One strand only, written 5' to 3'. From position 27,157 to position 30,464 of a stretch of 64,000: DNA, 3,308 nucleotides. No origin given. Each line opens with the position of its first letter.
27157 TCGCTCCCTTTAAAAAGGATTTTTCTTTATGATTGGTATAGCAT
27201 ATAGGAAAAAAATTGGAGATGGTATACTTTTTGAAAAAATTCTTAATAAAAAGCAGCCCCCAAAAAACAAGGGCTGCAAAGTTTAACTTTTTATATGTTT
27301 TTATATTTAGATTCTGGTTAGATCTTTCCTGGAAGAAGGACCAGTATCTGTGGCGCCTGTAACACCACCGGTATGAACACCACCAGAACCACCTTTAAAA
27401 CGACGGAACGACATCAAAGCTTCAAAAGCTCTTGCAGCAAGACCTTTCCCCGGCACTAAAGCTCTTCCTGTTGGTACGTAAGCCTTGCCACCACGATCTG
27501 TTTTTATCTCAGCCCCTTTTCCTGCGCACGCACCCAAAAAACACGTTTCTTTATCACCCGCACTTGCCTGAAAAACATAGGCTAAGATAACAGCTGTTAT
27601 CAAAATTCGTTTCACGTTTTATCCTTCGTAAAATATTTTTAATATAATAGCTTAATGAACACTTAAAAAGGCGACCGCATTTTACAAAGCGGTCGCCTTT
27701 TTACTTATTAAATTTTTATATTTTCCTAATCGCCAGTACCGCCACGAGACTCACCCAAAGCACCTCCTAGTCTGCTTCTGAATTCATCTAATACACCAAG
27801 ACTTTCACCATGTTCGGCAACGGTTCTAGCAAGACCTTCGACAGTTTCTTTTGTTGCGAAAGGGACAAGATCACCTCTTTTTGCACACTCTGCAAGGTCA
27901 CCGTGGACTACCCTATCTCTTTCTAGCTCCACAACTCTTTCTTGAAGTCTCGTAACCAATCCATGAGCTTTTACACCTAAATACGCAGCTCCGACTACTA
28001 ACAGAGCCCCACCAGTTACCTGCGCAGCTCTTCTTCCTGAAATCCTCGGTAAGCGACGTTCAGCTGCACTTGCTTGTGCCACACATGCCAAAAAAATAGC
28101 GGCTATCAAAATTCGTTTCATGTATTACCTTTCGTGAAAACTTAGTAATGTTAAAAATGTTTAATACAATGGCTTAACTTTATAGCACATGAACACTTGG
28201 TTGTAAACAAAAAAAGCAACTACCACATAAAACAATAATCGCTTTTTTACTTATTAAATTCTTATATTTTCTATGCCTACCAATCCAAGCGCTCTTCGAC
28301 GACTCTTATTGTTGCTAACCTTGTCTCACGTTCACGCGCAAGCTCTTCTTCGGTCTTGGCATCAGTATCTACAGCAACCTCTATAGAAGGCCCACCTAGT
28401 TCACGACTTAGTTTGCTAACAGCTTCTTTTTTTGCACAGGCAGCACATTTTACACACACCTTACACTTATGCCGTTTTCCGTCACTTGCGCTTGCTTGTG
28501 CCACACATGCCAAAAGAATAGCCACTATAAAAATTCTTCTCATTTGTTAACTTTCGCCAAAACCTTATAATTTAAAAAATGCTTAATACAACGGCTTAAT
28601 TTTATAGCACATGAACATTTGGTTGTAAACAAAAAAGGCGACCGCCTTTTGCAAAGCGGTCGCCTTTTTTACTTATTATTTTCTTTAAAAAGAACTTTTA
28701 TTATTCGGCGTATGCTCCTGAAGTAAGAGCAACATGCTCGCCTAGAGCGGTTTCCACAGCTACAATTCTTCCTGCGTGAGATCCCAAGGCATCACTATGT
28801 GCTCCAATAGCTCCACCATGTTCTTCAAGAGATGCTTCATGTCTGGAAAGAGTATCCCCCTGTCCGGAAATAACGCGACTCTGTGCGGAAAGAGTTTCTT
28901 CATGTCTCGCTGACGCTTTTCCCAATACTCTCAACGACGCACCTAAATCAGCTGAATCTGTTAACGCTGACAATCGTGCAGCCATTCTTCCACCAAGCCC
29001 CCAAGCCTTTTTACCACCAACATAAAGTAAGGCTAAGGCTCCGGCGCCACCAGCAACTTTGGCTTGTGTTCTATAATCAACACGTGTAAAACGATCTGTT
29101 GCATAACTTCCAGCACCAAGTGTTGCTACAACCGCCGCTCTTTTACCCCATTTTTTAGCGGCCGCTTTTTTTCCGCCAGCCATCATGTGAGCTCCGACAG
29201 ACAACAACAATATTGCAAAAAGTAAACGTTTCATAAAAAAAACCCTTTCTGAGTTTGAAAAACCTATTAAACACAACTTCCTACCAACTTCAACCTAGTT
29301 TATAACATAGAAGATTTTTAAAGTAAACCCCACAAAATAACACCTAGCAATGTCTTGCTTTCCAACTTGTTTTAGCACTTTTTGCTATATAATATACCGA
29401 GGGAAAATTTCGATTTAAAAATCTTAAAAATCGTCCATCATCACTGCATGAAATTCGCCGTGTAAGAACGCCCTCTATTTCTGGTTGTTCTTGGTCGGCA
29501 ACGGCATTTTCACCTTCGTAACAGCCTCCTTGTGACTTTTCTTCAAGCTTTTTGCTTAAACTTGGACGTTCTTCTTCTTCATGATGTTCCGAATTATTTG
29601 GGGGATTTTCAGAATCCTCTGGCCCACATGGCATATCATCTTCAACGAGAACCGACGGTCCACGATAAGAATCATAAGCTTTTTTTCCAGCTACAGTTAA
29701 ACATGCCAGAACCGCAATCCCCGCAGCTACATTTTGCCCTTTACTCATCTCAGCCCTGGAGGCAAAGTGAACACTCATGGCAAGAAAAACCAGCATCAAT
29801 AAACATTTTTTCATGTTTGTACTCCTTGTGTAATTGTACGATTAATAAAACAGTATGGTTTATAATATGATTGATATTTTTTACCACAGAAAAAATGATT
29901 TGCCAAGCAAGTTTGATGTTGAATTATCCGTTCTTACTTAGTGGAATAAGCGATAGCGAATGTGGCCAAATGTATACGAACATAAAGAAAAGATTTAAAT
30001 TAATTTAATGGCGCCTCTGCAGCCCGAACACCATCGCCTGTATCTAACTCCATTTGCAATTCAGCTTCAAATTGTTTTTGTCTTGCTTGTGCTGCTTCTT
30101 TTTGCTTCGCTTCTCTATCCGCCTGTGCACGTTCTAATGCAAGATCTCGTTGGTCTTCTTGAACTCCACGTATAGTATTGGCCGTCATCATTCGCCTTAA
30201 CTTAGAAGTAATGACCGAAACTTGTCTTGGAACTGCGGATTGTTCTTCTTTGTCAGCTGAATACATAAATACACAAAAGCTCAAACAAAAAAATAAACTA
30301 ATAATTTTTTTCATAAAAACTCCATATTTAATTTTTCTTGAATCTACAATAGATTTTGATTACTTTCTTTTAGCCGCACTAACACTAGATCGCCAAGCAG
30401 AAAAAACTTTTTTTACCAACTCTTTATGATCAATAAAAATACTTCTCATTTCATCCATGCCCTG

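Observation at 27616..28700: Terminator-promoter-leader-signal-peptide module repeated three times in front of unrelated mature sequences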

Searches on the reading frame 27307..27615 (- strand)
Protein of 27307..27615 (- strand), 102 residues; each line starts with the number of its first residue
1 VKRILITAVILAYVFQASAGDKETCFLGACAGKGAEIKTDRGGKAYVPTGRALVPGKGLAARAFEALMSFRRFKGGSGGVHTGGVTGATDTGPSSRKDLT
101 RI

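Call 8: search_protein_families(library=pfam, proteins=[window:27307-27615:-], max_evalue=1)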
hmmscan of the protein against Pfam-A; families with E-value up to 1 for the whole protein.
window:27307-27615:- (102 aa): 1 family
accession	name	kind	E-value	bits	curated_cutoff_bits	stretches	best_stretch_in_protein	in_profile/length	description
PF08139.17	LPAM_1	-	0.2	12.6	20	1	1-12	1-12/18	Prokaryotic membrane lipoprotein lipid attachment site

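Call 9: search_protein_families(library=ncbifam, proteins=[window:27307-27615:-], max_evalue=1)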
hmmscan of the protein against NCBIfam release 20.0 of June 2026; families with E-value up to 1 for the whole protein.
window:27307-27615:- (102 aa): 0 families

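Call 11: list_cluster_members(proteins=[window:27307-27615:-, window:27726-28121:-, window:28277-28543:-, window:28701-29234:-, window:29344-29814:-, window:16657-18468:-])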
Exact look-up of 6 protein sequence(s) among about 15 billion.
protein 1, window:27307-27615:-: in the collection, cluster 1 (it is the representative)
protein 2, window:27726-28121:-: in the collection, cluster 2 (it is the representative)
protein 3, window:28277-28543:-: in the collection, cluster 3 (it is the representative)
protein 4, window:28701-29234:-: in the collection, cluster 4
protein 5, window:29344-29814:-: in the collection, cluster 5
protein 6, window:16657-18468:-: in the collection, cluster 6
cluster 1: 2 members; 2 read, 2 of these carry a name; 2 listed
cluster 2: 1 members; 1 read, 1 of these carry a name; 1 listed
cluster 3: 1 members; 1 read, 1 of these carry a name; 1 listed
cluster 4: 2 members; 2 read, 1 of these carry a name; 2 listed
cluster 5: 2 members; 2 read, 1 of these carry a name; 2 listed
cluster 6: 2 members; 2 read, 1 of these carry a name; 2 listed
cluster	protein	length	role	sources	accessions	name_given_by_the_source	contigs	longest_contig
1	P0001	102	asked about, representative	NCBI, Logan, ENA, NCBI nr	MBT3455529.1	hypothetical protein HN446_00530 [bacterium] | hypothetical protein [bacterium]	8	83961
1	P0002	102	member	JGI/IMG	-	hypothetical protein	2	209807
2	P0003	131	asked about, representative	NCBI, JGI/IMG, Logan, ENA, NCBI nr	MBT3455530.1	hypothetical protein HN446_00535 [bacterium] | hypothetical protein | hypothetical protein [bacterium]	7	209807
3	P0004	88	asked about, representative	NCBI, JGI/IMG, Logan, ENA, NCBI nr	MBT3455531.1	hypothetical protein HN446_00540 [bacterium] | hypothetical protein | hypothetical protein [bacterium]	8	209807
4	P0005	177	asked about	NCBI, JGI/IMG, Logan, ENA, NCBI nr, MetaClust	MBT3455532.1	hypothetical protein HN446_00545 [bacterium] | hypothetical protein | hypothetical protein [bacterium]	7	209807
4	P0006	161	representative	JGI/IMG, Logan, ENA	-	-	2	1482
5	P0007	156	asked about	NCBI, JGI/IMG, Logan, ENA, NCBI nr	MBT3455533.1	hypothetical protein HN446_00550 [bacterium] | hypothetical protein | hypothetical protein [bacterium]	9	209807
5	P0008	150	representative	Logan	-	-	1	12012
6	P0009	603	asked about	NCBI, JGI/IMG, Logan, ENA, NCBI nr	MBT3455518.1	tetratricopeptide repeat protein [bacterium] | tetratricopeptide (TPR) repeat protein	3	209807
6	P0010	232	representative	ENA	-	-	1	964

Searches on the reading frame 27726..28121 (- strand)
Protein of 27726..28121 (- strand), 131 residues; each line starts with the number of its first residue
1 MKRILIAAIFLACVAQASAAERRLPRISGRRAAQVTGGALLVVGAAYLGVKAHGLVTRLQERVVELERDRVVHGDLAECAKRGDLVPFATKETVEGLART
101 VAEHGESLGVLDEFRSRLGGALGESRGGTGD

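Call 8: search_protein_families(library=pfam, proteins=[window:27726-28121:-], max_evalue=1)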
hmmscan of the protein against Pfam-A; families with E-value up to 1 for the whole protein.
window:27726-28121:- (131 aa): 0 families

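Call 9: search_protein_families(library=ncbifam, proteins=[window:27726-28121:-], max_evalue=1)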
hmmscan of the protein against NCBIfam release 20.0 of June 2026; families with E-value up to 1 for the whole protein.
window:27726-28121:- (131 aa): 0 families

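Call 10: find_encoding_contigs(protein=window:27726-28121:-, flank=10000, max_places=10)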
Protein window:27726-28121:- (131 aa): 10 contigs read that carry it; 7 places shown.
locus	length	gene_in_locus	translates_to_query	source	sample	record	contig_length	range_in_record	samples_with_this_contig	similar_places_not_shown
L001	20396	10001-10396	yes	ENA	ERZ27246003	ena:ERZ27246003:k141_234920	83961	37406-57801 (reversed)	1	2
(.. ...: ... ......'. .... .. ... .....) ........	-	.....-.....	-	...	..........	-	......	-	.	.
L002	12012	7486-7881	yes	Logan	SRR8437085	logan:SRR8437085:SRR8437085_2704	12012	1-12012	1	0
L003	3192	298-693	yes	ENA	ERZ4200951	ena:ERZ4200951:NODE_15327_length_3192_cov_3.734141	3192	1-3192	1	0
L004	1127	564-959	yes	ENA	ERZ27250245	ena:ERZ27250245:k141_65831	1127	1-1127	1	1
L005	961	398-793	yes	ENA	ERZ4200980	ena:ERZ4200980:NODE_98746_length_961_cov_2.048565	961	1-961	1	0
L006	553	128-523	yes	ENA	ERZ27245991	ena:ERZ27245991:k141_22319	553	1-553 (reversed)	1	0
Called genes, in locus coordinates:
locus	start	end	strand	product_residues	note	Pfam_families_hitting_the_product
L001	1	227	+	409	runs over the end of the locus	PF00266:Aminotran_5, PF00155:Aminotran_1_2 (weak), PF01041:DegT_DnrJ_EryC1 (weak), PF01053:Cys_Met_Meta_PP (weak)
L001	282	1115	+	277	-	-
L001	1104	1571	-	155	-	PF13419:HAD_2, PF00702:Hydrolase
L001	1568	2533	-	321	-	PF00702:Hydrolase, PF13419:HAD_2 (weak)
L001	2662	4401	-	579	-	-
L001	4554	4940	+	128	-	PF01592:NifU_N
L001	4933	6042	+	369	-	PF09376:NurA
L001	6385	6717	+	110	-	-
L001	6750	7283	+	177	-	-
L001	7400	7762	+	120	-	-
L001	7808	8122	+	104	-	-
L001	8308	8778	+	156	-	-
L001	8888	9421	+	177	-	-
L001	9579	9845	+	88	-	-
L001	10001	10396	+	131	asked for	-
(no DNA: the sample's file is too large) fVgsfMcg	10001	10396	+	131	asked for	-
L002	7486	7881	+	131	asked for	-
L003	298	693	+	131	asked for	-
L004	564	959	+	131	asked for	-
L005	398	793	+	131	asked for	-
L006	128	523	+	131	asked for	-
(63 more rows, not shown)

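Call 21: find_homologous_proteins(query=window:27726-28121:-, max_evalue=10)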
Query window:27726-28121:- (131 aa): 1 proteins with E <= 10 among 132 candidates.
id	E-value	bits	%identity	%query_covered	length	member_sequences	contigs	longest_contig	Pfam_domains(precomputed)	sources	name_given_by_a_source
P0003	1.8e-74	265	100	100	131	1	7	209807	-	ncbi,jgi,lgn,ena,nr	ncbi:hypothetical protein HN446_00535 [bacterium]|jgi:hypothetical protein|nr:hypothetical protein [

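Call 27: find_related_loci(query=A2, collection=metagenome_contigs, flank=10000)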
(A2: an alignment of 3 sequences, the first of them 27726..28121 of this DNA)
Query A2 (131 aa) in metagenome_contigs; peptide patterns used: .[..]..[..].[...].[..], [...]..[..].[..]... (x = any residue, [..] = any of these).
599 stretches matched a pattern, but none encodes a relative of the query by tblastn (E <= 1e-3).

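Call 65: predict_structure(protein=window:27726-28121:-)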
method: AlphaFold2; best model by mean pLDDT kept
length: 131 residues; sequences in the alignment: 1
mean_pLDDT: 44.6   pTM: 0.30
mean pLDDT of the five models: 44.6, 43.1, 41.5, 40.7, 37.6
residues with pLDDT >= 90: 0; 70-90: 0; 50-70: 30; < 50: 101
segments of 3 or more residues with pLDDT < 50: 1-39, 41-53, 66-90, 105-111, 117-131
pLDDT, mean of each block of 10 residues (from residue 1): 36 43 40 44 43 51 51 40 40 55 50 49 39 34
secondary structure, 60 per line:
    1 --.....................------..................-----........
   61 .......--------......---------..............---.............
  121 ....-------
elements in order: H3-23 H30-47 H53-67 H76-81 H91-104 H108-124

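Call 75: find_related_loci(query=A2, collection=viral_contigs, flank=5000)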
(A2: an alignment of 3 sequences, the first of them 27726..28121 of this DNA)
Query A2 (131 aa) in viral_contigs; peptide patterns used: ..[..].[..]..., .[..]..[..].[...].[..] (x = any residue, [..] = any of these).
41 stretches matched a pattern, but none encodes a relative of the query by tblastn (E <= 1e-3).

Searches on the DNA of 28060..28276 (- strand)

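Call 76: search_dna_similar(query=window:28060-28276:-, collection=plasmids, mode=distant, max_evalue=0.01)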
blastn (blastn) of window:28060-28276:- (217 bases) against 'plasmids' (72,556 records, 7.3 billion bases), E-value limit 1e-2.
No match.

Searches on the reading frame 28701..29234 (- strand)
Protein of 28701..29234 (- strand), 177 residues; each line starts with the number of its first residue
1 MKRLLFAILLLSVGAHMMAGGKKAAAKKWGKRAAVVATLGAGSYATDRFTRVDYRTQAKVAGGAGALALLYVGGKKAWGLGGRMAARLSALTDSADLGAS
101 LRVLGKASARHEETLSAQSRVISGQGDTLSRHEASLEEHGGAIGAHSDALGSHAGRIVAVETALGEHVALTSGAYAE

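Call 8: search_protein_families(library=pfam, proteins=[window:28701-29234:-], max_evalue=1)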
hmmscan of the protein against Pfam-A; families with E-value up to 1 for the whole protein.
window:28701-29234:- (177 aa): 1 family
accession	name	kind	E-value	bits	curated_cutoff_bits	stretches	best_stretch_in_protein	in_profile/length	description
PF11887.13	Mce4_CUP1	-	0.1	12.6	32.6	1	113-162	43-92/222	Cholesterol uptake porter CUP1 of Mce4, putative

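Call 9: search_protein_families(library=ncbifam, proteins=[window:28701-29234:-], max_evalue=1)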
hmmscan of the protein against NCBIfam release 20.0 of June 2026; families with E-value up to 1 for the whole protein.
window:28701-29234:- (177 aa): 1 family
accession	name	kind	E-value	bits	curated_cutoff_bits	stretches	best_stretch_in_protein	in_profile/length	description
NF052521.1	TafC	equivalog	0.055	12.6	410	1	26-97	2-75/373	TafC family fimbrial protein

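Call 58: find_homologous_proteins(query=window:28701-29234:-, max_evalue=10)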
Query window:28701-29234:- (177 aa): 1 proteins with E <= 10 among 2376 candidates.
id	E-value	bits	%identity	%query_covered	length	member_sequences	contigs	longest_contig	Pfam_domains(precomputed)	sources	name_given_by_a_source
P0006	1.8e-90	319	100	91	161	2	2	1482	-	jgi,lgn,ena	-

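Call 67: search_protein_representatives(protein=window:28701-29234:-)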
Query: 177 residues. Proteins with E-value up to 0.001 (for the whole library): 3; up to 1e-10: 1; up to 1e-30: 1. The best 3 are listed.
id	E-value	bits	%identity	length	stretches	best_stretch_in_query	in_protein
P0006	5.7e-91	318.9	100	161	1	17-177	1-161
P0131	3.5e-06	43.3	29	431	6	111-163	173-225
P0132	2.0e-04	37.6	33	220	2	113-172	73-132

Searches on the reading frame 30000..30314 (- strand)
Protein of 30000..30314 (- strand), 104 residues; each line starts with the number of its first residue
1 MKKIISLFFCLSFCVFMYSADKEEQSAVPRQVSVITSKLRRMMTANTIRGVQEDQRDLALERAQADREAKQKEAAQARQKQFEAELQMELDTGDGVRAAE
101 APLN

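Call 8: search_protein_families(library=pfam, proteins=[window:30000-30314:-], max_evalue=1)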
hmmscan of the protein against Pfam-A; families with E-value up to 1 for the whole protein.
window:30000-30314:- (104 aa): 3 families
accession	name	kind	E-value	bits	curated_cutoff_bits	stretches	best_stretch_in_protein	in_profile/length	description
PF14680.12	FANCI_HD2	-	0.066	12.9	25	1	6-64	112-176/230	FANCI helical domain 2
PF14979.11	TMEM52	-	0.089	13.2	26.4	1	9-84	30-109/132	Transmembrane 52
PF23940.1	DUF7275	-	0.17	12.2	27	1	31-75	101-144/188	Domain of unknown function (DUF7275)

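Call 9: search_protein_families(library=ncbifam, proteins=[window:30000-30314:-], max_evalue=1)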
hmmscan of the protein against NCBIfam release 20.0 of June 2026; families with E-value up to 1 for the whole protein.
window:30000-30314:- (104 aa): 4 families
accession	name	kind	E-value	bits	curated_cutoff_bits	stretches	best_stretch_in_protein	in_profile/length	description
NF038346.1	FtsX_actino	exception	0.055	12.8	250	1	15-91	58-140/308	permease-like cell division protein FtsX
NF052275.1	CT529_fam_Inc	equivalog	0.1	11.7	360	1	36-86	204-253/320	CT529 family inclusion membrane protein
NF002173.0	PRK01021.1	equivalog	0.12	10.9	1033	1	4-46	16-58/610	lipid-A-disaccharide synthase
NF000825.0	PRK00068.1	subfamily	0.16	9.7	995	1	16-81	848-910/973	hypothetical protein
